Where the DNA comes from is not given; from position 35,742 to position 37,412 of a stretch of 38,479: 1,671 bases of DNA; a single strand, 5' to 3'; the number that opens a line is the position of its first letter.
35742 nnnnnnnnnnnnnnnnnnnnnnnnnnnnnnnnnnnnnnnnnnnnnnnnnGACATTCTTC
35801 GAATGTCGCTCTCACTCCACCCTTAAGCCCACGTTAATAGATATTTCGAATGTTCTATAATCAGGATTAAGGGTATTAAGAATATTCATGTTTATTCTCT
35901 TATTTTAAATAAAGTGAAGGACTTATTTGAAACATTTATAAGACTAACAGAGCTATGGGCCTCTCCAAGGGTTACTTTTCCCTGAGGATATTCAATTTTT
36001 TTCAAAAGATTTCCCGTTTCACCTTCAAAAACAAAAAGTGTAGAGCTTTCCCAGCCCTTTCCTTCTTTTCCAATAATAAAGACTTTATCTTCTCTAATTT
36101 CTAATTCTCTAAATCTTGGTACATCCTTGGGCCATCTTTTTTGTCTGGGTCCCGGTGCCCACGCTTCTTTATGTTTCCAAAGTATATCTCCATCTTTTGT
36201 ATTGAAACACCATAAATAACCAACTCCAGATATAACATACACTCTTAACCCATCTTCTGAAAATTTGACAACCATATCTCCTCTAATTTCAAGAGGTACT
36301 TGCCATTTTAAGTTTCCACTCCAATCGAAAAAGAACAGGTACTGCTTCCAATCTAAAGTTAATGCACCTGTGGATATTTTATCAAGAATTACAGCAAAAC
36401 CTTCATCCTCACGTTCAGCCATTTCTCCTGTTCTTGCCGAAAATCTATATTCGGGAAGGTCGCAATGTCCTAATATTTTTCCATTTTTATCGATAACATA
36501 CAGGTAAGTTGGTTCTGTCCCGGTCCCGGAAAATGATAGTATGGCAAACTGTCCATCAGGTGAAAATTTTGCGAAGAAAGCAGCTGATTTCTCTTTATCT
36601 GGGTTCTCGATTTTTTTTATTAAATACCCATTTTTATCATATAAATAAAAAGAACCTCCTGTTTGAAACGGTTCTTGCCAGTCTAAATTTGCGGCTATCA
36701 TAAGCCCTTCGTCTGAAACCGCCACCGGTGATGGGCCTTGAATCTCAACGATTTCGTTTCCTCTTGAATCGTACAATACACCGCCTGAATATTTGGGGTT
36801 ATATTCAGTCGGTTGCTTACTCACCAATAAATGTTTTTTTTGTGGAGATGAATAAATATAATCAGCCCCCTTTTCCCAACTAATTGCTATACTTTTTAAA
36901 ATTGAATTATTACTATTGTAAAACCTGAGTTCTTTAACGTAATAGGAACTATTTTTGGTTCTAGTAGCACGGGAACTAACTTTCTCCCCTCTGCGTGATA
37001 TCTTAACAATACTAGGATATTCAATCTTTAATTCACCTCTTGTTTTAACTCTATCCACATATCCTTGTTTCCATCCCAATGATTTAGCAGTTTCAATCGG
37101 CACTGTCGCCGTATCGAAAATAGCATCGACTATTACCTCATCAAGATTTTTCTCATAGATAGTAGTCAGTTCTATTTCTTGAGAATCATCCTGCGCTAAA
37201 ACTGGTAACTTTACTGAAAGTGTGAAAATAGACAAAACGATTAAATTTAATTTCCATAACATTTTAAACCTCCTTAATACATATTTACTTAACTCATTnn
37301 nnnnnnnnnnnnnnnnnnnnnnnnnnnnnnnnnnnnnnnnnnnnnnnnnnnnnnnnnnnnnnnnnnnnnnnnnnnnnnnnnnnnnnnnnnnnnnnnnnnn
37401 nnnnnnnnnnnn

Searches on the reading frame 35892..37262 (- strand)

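Call 62: search_protein_families(library=pfam, proteins=[window:35892-37262:-], max_evalue=0.01)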
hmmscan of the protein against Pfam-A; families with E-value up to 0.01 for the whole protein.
window:35892-37262:- (456 aa): 2 families
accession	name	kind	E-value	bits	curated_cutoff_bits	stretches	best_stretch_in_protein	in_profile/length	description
PF13360.13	PQQ_2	-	0.0049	17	27.6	1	315-368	12-64/233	Outer membrane protein assembly factor BamB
PF02743.24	dCache_1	-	0.0083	16.1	45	0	109-321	30-236/240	Cache domain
